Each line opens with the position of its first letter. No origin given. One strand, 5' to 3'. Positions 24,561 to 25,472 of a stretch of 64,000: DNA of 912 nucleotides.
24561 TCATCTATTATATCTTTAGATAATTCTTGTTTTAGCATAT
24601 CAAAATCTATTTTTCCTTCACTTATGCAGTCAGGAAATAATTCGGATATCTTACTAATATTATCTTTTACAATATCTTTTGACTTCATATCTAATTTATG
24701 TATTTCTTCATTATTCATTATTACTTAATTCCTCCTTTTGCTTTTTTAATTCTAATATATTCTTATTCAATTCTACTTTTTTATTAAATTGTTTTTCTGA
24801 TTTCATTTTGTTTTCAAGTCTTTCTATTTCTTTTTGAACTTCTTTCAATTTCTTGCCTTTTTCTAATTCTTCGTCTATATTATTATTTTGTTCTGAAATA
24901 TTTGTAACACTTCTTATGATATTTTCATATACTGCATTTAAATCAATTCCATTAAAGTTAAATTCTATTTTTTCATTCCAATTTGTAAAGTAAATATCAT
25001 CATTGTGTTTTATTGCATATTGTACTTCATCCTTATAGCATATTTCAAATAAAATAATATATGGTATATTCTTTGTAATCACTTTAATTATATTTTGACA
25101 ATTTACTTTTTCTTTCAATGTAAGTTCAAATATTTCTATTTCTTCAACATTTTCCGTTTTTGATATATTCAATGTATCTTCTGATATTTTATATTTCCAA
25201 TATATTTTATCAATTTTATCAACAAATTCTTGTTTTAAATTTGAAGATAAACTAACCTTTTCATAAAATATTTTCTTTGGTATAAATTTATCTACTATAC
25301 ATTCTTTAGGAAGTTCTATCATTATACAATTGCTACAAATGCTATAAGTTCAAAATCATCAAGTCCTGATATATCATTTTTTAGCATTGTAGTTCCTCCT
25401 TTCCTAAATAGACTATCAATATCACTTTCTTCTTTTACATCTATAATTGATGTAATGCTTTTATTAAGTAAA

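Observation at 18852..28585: Type III-like R-M operon expanded by an SNF2 helicase, a DUF4391 protein and an orphan ORF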

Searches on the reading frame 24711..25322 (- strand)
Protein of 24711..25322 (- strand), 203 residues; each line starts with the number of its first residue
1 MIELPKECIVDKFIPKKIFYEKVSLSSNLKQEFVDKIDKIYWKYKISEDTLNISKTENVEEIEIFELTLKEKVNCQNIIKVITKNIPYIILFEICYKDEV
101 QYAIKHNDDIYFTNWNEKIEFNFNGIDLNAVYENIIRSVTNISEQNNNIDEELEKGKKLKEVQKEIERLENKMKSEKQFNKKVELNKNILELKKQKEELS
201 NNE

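Call 5: search_protein_families(library=pfam, proteins=[window:24711-25322:-], max_evalue=0.01)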
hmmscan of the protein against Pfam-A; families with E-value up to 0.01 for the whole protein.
window:24711-25322:- (203 aa): 1 family
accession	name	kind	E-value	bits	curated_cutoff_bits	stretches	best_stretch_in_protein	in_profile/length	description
PF14335.11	DUF4391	-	1.6e-43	149.7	29.9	1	3-195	2-231/232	Domain of unknown function (DUF4391)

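Call 6: search_protein_families(library=padloc, proteins=[window:24711-25322:-], max_evalue=0.01)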
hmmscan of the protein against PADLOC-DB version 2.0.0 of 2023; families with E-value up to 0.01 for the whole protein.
window:24711-25322:- (203 aa): 0 families

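Call 8: search_protein_families(library=ncbifam, proteins=[window:24711-25322:-], max_evalue=0.01)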
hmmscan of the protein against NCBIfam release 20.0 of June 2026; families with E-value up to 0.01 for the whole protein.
window:24711-25322:- (203 aa): 0 families

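Call 13: find_homologous_proteins(query=window:24711-25322:-, max_evalue=0.00001)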
Query window:24711-25322:- (203 aa): 969 proteins with E <= 0.00001 among 1603 candidates; the best 120 are listed.
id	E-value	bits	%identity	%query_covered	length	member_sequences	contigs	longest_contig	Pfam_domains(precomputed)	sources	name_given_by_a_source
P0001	6.4e-119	412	100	100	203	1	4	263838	PF14335.12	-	-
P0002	1.1e-118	412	100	100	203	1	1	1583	PF14335.12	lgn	-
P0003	2.2e-118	411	100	100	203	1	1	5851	PF14335.12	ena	-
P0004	8.5e-118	409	99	100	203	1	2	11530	PF14335.12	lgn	-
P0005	9.2e-118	409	99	100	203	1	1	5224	PF14335.12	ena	-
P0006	1.1e-117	408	99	100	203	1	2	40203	PF14335.12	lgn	-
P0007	2.2e-117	407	99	100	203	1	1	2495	PF14335.12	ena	-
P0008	2.3e-117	407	99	100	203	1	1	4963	PF14335.12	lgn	-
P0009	3.0e-117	407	98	100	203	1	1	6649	PF14335.12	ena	-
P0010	3.9e-117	407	99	100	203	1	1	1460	PF14335.12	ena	-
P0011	4.2e-117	407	99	100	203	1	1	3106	PF14335.12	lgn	-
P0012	6.3e-117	406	97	100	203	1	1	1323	PF14335.12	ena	-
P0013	8.2e-117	406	97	100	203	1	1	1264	PF14335.12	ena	-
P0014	9.2e-117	405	98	100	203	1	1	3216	PF14335.12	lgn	-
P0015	1.2e-116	405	98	100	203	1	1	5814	PF14335.12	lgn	-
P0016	1.8e-116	404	98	100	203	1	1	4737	PF14335.12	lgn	-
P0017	2.2e-116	404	98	100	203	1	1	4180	PF14335.12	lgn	-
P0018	2.5e-116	404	99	100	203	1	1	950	PF14335.12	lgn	-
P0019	2.7e-116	404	98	100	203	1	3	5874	PF14335.12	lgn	-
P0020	3.4e-116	404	98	100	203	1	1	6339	PF14335.12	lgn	-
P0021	4.0e-116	403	98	100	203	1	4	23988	PF14335.12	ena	-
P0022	6.5e-116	403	98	100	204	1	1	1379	PF14335.12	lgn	-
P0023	6.6e-116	403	98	100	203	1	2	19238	PF14335.12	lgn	-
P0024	1.6e-115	401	98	100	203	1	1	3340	PF14335.12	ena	-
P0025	2.4e-115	401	96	100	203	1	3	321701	PF14335.12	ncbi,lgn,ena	-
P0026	3.8e-115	400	97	100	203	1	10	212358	PF14335.12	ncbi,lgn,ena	-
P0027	4.3e-115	400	97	100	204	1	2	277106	PF14335.12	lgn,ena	-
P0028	4.6e-115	400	96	100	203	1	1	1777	PF14335.12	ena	-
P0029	6.5e-115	399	97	100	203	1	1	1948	PF14335.12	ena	-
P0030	8.6e-115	399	97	100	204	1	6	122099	PF14335.12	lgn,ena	-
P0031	9.8e-115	399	97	100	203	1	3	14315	PF14335.12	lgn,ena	-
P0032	1.2e-114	398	97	100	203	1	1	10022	PF14335.12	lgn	-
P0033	1.3e-114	398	96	100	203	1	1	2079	PF14335.12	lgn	-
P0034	1.5e-114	398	97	100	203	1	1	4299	PF14335.12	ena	-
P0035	1.6e-114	398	96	100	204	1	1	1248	PF14335.12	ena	-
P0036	1.9e-114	398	97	100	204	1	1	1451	PF14335.12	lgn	-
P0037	2.8e-114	397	97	100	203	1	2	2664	PF14335.12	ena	-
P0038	3.0e-114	397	96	100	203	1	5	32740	PF14335.12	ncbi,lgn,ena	-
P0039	3.5e-114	397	96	100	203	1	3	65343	PF14335.12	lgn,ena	-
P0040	3.5e-114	397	96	100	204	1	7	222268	PF14335.12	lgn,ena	-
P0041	4.5e-114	397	96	100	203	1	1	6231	PF14335.12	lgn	-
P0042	4.9e-114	396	96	100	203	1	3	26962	PF14335.12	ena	-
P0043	5.8e-114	396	96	100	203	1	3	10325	PF14335.12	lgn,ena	-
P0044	6.7e-114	396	94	100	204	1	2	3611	PF14335.12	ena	-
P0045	9.9e-114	396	94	100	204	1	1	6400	PF14335.12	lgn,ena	-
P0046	1.0e-113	395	96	100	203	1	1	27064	PF14335.12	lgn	-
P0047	1.0e-113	395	95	100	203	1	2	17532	PF14335.12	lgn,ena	-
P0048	1.3e-113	395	94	100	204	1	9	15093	PF14335.12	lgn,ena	-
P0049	1.6e-113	395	96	100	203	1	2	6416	PF14335.12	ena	-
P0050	1.7e-113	395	96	100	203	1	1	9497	PF14335.12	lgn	-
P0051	2.1e-113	394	95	100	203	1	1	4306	PF14335.12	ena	-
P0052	2.1e-113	394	95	100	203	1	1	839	PF14335.12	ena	-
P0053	3.2e-113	394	96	100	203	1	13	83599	PF14335.12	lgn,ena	-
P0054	3.6e-113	394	96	100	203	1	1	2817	PF14335.12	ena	-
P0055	3.8e-113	394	95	100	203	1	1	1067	PF14335.12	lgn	-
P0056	3.8e-113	394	96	100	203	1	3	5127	PF14335.12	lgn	-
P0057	3.8e-113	394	96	100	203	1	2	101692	PF14335.12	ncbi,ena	-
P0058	4.7e-113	393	94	100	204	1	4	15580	PF14335.12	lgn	-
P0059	6.7e-113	393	95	100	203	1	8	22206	PF14335.12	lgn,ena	-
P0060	8.2e-113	392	95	100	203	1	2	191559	PF14335.12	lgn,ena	-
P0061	8.7e-113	392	94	100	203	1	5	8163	PF14335.12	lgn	-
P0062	1.0e-112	392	95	100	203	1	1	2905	PF14335.12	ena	-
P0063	1.2e-112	392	96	100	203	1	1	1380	PF14335.12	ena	-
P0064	1.6e-112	392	95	100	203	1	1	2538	PF14335.12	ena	-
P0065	2.4e-112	391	97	98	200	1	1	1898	PF14335.12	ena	-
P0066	2.5e-112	391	94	100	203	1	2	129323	PF14335.12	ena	-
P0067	2.7e-112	391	94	100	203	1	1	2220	PF14335.12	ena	-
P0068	3.1e-112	391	94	100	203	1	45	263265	PF14335.12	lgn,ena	-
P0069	3.2e-112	391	94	100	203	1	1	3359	PF14335.12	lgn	-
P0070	4.0e-112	390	95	100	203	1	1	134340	PF14335.12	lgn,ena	-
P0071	4.6e-112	390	95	100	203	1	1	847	PF14335.12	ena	-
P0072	5.1e-112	390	94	100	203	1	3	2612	PF14335.12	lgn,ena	-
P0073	5.3e-112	390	94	100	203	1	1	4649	PF14335.12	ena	-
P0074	6.8e-112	390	95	100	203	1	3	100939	PF14335.12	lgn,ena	-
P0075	7.7e-112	389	95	100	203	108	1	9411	PF14335.12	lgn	-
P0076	8.1e-112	389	94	100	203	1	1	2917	PF14335.12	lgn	-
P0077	1.3e-111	389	96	100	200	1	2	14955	PF14335.12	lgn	-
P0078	1.4e-111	388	95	100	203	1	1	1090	PF14335.12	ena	-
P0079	1.8e-111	388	95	100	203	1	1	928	PF14335.12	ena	-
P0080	1.9e-111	388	94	100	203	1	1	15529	PF14335.12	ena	-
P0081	2.0e-111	388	94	100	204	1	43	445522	PF14335.12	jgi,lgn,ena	jgi:hypothetical protein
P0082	4.4e-111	387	96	96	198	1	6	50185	PF14335.12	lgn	-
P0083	4.6e-111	387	93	100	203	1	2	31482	PF14335.12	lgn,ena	-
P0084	6.2e-111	386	94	100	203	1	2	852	PF14335.12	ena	-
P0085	6.4e-111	386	95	100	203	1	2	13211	PF14335.12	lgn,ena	-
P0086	6.6e-111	386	92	100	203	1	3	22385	PF14335.12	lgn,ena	-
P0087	9.3e-111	386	95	100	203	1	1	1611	PF14335.12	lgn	-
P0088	9.4e-111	386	94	100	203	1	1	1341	PF14335.12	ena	-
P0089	1.2e-110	385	92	100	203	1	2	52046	PF14335.12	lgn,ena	-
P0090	1.5e-110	385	92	100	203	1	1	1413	PF14335.12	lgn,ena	-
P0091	1.5e-110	385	94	100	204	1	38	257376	PF14335.12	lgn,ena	-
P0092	1.9e-110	385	94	100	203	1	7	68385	PF14335.12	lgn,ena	-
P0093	3.1e-110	384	93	100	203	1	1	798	PF14335.12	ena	-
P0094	3.5e-110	384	94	100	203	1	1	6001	PF14335.12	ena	-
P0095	4.9e-110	383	93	100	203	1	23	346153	PF14335.12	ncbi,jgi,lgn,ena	-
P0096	5.5e-110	383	93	100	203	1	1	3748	PF14335.12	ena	-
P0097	5.6e-110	383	92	100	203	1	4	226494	PF14335.12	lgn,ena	-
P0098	5.8e-110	383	93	100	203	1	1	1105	PF14335.12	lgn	-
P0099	6.5e-110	383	93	100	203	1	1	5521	PF14335.12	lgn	-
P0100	7.9e-110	383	92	100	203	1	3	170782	PF14335.12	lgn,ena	-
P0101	9.7e-110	382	92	100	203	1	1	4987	PF14335.12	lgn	-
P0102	1.0e-109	382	92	100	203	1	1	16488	PF14335.12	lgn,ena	-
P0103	1.4e-109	382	93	100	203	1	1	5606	PF14335.12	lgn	-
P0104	1.4e-109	382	96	96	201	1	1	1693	PF14335.12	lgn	-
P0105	1.5e-109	382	94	99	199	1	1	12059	PF14335.12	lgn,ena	-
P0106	1.5e-109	382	93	100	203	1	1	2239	PF14335.12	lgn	-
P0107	1.9e-109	382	92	100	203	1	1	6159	PF14335.12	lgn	-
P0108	1.9e-109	382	93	100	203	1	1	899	PF14335.12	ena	-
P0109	2.3e-109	381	92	100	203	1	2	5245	PF14335.12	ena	-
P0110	3.1e-109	381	92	100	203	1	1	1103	PF14335.12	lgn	-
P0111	3.2e-109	381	96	95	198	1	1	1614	PF14335.12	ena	-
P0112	3.2e-109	381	92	100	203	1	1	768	PF14335.12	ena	-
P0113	3.6e-109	381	93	100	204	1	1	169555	PF14335.12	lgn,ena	-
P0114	4.9e-109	380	93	100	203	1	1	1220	PF14335.12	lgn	-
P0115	5.9e-109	380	95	96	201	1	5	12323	PF14335.12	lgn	-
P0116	1.3e-108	379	93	100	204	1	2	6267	PF14335.12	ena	-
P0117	1.7e-108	378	92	100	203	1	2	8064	PF14335.12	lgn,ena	-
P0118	2.0e-108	378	92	100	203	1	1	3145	PF14335.12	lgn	-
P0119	4.2e-108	377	92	100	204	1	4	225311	PF14335.12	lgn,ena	-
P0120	5.0e-108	377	91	100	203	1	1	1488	PF14335.12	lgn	-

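Call 16: find_encoding_contigs(protein=P0095, flank=10000, max_places=4)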
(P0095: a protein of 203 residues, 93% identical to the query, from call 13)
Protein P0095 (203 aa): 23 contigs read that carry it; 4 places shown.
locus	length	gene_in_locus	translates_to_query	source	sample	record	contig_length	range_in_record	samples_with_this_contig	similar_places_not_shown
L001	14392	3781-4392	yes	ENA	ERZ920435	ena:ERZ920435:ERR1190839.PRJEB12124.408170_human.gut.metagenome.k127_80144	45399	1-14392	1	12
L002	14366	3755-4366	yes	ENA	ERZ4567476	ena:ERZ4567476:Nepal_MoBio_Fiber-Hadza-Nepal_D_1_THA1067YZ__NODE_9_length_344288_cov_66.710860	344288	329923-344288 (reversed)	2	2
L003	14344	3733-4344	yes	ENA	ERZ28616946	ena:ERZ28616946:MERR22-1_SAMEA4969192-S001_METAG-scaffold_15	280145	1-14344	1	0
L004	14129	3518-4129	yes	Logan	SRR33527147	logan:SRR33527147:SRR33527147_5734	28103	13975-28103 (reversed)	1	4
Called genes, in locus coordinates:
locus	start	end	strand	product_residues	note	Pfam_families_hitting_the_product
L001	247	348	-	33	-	-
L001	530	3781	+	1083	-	PF00176:SNF2-rel_dom, PF00270:DEAD (weak), PF04851:ResIII, PF00271:Helicase_C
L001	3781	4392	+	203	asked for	PF14335:DUF4391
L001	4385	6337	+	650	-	PF01555:N6_N4_Mtase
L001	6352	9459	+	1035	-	PF04851:ResIII, PF00270:DEAD (weak), PF19778:RE_endonuc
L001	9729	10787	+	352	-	PF13784:Fic_N, PF02661:Fic, PF21248:SoFic-like_C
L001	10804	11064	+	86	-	PF27350:AF_1447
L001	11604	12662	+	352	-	-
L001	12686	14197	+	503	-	-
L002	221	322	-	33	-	-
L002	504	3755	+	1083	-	PF00176:SNF2-rel_dom, PF00270:DEAD (weak), PF04851:ResIII, PF00271:Helicase_C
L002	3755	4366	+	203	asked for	PF14335:DUF4391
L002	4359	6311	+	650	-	PF01555:N6_N4_Mtase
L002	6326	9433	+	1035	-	PF04851:ResIII, PF00270:DEAD (weak), PF19778:RE_endonuc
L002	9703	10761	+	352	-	PF13784:Fic_N, PF02661:Fic, PF21248:SoFic-like_C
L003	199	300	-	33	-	-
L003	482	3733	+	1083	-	PF00176:SNF2-rel_dom, PF00270:DEAD (weak), PF04851:ResIII, PF00271:Helicase_C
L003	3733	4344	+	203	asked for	PF14335:DUF4391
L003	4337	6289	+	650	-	PF01555:N6_N4_Mtase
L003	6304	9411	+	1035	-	PF04851:ResIII, PF00270:DEAD (weak), PF19778:RE_endonuc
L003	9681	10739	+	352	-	PF13784:Fic_N, PF02661:Fic, PF21248:SoFic-like_C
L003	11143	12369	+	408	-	PF13173:AAA_14, PF13635:DUF4143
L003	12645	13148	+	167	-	PF00293:NUDIX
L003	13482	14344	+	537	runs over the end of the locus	PF00664:ABC_membrane, PF00005:ABC_tran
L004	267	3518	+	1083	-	PF00176:SNF2-rel_dom, PF00270:DEAD (weak), PF04851:ResIII, PF00271:Helicase_C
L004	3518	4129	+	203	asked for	PF14335:DUF4391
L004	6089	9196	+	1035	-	PF04851:ResIII, PF00270:DEAD (weak), PF19778:RE_endonuc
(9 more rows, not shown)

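Call 24: search_protein_representatives(protein=window:24711-25322:-)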
Query: 203 residues. Proteins with E-value up to 0.001 (for the whole library): 1516; up to 1e-10: 693; up to 1e-30: 25. The best 150 are listed.
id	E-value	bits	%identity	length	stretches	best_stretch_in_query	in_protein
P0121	2.7e-63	229.4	56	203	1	1-202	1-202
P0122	1.4e-50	188.0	49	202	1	1-200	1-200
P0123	2.6e-48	180.5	49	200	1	1-200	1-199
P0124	4.9e-46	173.1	89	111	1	1-95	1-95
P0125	1.2e-42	162.1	62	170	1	1-130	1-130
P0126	1.4e-42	161.8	46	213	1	3-195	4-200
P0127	4.9e-42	160.1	46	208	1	2-201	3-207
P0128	1.1e-41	158.9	41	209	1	2-196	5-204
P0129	1.1e-41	158.8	57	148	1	1-146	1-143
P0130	1.9e-38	148.3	48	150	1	1-150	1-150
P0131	2.2e-37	144.9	44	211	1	1-195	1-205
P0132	5.1e-37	143.7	45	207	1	1-199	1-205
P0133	1.6e-36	142.0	39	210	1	3-195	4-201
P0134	7.2e-36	139.9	38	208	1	2-196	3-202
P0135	1.7e-35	138.7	43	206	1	3-196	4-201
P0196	7.6e-24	100.7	40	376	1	1-202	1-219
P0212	2.1e-22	96.0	33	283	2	2-109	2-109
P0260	1.0e-20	90.5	33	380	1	1-197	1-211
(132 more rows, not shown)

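Call 28: find_related_loci(query=A2, collection=genome_contigs, flank=10000)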
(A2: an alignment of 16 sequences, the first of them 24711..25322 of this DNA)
Query A2 (203 aa) in genome_contigs; peptide patterns used: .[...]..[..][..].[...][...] (x = any residue, [..] = any of these).
595 stretches matched a pattern; 480 encode a relative of the query (tblastn E <= 1e-3); the best 80 are kept; 80 distinct loci.
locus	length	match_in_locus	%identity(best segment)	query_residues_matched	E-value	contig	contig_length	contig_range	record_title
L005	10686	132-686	58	1-186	3e-61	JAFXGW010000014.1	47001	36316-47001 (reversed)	MAG: Clostridia bacterium isolate RGIG6403 Sheep_Rectum-5__c164264, whole genome shotgun sequence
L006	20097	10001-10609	56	1-203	6e-61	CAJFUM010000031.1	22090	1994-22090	uncultured Clostridia bacterium isolate Coassembly_mag_5 genome assembly, contig: MAGpy_11413_min2k_bin_5_fak87_866202,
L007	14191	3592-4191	53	1-201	1e-59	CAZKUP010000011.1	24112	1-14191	MAG TPA_asm: uncultured Clostridium sp. isolate SRP313737_co1_172 genome assembly, contig: NODE_3255_length_24112_cov_66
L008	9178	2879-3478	52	1-201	2e-59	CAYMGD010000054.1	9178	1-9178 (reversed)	MAG TPA_asm: uncultured Coprobacillus sp. isolate SRP225648_co1_120 genome assembly, contig: NODE_19336_length_9178_cov_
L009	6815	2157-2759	51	1-202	3e-58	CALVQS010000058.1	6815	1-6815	MAG: uncultured Bacilli bacterium isolate BRZ_V__bin2 genome assembly, contig: BRZ_V__NODE_16339_length_6815_cov_4.12600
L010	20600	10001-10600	53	1-201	2e-58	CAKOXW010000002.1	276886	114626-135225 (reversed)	MAG: uncultured Bacilli bacterium isolate REFINED_METABAT215_TOP10_CONTIGS_1500_ASSEMBLY_K77_MERGED__Hadza_MoBio_hadza-I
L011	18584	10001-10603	52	1-202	3e-58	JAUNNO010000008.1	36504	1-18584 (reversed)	MAG: bacterium isolate S32M_St_metabat_59 NODE_748_length_36504_cov_7.846059, whole genome shotgun sequence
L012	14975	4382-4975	49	1-199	2e-55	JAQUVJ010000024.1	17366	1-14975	MAG: Candidatus Nanoarchaeia archaeon isolate STD2_164 NODE_12104_length_17366_cov_10.647717_Sandtown_D2, whole genome s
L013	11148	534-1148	49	4-199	6e-55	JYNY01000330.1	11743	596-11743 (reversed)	Candidatus Omnitrophus magneticus isolate SKK-01 SAG1505, whole genome shotgun sequence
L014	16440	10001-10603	50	1-202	1e-54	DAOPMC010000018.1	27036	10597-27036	MAG TPA_asm: Bacilli bacterium isolate AMR_MDS_3209 NODE_1889_length_27036_cov_62.909529, whole genome shotgun sequence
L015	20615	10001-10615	49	4-199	2e-53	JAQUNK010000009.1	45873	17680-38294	MAG: Candidatus Omnitrophota bacterium isolate STD1_176 NODE_1532_length_45873_cov_16.656189_Sandtown_D1, whole genome s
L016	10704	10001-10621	47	2-199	2e-53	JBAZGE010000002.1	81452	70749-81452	MAG: Candidatus Omnitrophota bacterium isolate SO_2017_LW3_37 NODE_585_length_81452_cov_2.503326_LW162_2017, whole genom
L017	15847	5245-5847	48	1-202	3e-52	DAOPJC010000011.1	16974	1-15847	MAG TPA_asm: Bacilli bacterium isolate AMR_MDS_3287 NODE_3577_length_16974_cov_9.185767, whole genome shotgun sequence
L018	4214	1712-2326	49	4-199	3e-52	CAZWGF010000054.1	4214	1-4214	MAG TPA_asm: Candidatus Woesearchaeota archaeon isolate SRP104257_co1_234 genome assembly, contig: NODE_23394_length_421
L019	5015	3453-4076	42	2-203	2e-52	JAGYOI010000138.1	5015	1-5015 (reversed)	MAG: Prolixibacteraceae bacterium isolate M55B164 138, whole genome shotgun sequence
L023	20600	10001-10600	46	2-195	2e-51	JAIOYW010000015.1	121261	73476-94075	MAG: Ignavibacteriales bacterium isolate Tobar12.5m-G23 Tobar12-5m-20mill-C51, whole genome shotgun sequence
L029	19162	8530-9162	46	2-202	1e-50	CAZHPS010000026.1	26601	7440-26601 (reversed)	MAG TPA_asm: uncultured Desulfobacterales bacterium isolate binchicken_co113_226 genome assembly, contig: NODE_1983_leng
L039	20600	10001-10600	51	1-201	4e-48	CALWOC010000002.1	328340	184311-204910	MAG: uncultured Clostridia bacterium isolate BRZ_EH__bin69 genome assembly, contig: BRZ_EH__NODE_30_length_328340_cov_19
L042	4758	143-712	47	11-194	1e-47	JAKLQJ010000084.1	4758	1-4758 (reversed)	MAG: Elusimicrobia bacterium isolate bin N2.88 k141_144433, whole genome shotgun sequence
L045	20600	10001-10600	51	4-201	1e-45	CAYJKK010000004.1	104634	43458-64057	MAG TPA_asm: uncultured Clostridium sp. isolate ERP123703_co4_88 genome assembly, contig: NODE_38_length_104634_cov_16.2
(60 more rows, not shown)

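Call 42: search_dna_similar(query=window:24711-25322:-, collection=plasmids, mode=protein, max_rows=25, rows=spread)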
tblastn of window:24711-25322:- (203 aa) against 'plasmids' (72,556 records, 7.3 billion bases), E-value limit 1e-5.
Records with a match: 37; places in all: 37; records where one place covers at least 80% of the query: 37.
Best place of each record, by identity: <60% 37.
By first word of the organism name: Escherichia 14; Acinetobacter 10; Citrobacter 2; Methylotuvimicrobium 1; Endozoicomonas 1; Raoultella 1; Sphingobium 1; Aeromonas 1; Variovorax 1; Enterobacter 1; and 4 more.
By predicted mobility (MOB-suite, as given by PLSDB): non-mobilizable 20; mobilizable 11; conjugative 6.
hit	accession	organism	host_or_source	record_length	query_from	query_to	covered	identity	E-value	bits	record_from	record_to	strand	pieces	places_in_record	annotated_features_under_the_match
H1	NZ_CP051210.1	Acinetobacter sp. NEB149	cell culture,R.J.Roberts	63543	5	192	93%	31.8%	8e-12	71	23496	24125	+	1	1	DUF4391 domain-containing protein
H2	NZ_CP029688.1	Escherichia coli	single strain,air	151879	4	199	97%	30.0%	1e-12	73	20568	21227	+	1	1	DUF4391 domain-containing protein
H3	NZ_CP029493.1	Escherichia coli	Homo sapiens,fecal sample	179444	4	199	97%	30.0%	1e-12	73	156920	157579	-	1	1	DUF4391 domain-containing protein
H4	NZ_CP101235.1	Escherichia coli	Homo sapiens,cell culture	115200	4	199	97%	30.0%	3e-12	72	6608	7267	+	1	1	DUF4391 domain-containing protein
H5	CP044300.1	Escherichia coli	Pork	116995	4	199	97%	30.0%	3e-12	72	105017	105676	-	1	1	DUF4391 domain-containing protein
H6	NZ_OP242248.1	Escherichia coli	Homo sapiens,stool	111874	4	199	97%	29.5%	1e-11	70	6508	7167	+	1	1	DUF4391 domain-containing protein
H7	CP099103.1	Escherichia coli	culture,Pooled sediment sample ...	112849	4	199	97%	29.5%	1e-11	70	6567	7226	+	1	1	DUF4391 domain-containing protein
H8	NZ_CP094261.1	Acinetobacter indicus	mixed culture,porcine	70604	1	192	95%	29.8%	2e-11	69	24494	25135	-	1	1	DUF4391 domain-containing protein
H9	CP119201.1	Acinetobacter johnsonii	Homo sapiens,blood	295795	1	189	93%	30.2%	7e-12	71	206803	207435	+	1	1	DUF4391 domain-containing protein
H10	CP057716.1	Escherichia coli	culture,Pooled pig faecal samples ...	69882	4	199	97%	29.1%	8e-11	67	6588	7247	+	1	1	DUF4391 domain-containing protein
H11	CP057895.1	Escherichia coli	culture,Pooled cattle faecal samples ...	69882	4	199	97%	29.1%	8e-11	67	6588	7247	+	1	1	DUF4391 domain-containing protein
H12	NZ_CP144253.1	Acinetobacter baumannii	patient,Nanchang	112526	1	192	95%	29.3%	2e-11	69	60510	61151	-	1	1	DUF4391 domain-containing protein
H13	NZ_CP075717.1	Escherichia coli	Sus scrofa,water sample,wastewater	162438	4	199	97%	28.6%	3e-11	69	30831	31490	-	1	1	DUF4391 domain-containing protein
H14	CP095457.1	Escherichia coli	pig,cell culture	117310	4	199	97%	28.6%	3e-11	69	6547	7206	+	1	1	DUF4391 domain-containing protein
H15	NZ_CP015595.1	Acinetobacter sp. NCu2D-2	Mus musculus,cell culture,tracheal swab ...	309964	5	202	98%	28.0%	3e-10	66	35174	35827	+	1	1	DUF4391 domain-containing protein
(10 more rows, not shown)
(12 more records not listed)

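Call 43: get_annotated_region(hit=H4, flank=9000)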
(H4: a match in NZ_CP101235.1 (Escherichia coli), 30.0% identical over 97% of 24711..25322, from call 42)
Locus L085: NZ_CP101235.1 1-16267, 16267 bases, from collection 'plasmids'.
description: Escherichia coli strain EC21Z-137 plasmid pEC21Z137-115K, complete sequence
organism: Escherichia coli (NCBI taxid 562)
taxonomy: Bacteria; Pseudomonadota; Gammaproteobacteria; Enterobacterales; Enterobacteriaceae; Escherichia; Escherichia coli
host: -; source: Homo sapiens,cell culture; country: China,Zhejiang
typing (MOB-suite, as given by PLSDB): non-mobilizable; replicon IncFIB
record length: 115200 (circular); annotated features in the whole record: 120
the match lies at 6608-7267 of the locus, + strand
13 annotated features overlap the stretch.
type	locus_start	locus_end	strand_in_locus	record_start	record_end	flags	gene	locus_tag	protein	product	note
CDS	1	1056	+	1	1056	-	repA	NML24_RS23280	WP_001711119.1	replication protein RepA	-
CDS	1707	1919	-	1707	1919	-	-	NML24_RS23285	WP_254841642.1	hypothetical protein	-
CDS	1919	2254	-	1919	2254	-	-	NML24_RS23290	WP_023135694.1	hypothetical protein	-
CDS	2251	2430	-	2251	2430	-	-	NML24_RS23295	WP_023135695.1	hypothetical protein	-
CDS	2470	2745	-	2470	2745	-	-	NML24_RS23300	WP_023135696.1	hypothetical protein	-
CDS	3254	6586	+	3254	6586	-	-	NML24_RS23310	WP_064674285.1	SNF2-related protein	-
CDS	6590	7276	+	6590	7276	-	-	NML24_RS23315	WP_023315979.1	DUF4391 domain-containing protein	-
CDS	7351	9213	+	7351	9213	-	-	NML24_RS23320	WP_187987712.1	site-specific DNA-methyltransferase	GO:0006306 - DNA methylation [Evidence IEA]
CDS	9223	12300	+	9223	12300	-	-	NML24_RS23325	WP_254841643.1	DEAD/DEAH box helicase family protein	-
CDS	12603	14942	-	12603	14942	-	-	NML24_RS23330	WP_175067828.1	LAGLIDADG family homing endonuclease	-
CDS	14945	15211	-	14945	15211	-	-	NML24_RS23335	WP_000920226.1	hypothetical protein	-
CDS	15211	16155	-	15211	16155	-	-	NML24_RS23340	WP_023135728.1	5'-3' exonuclease H3TH domain-containing protein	-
CDS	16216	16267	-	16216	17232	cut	-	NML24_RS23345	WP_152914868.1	regulator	-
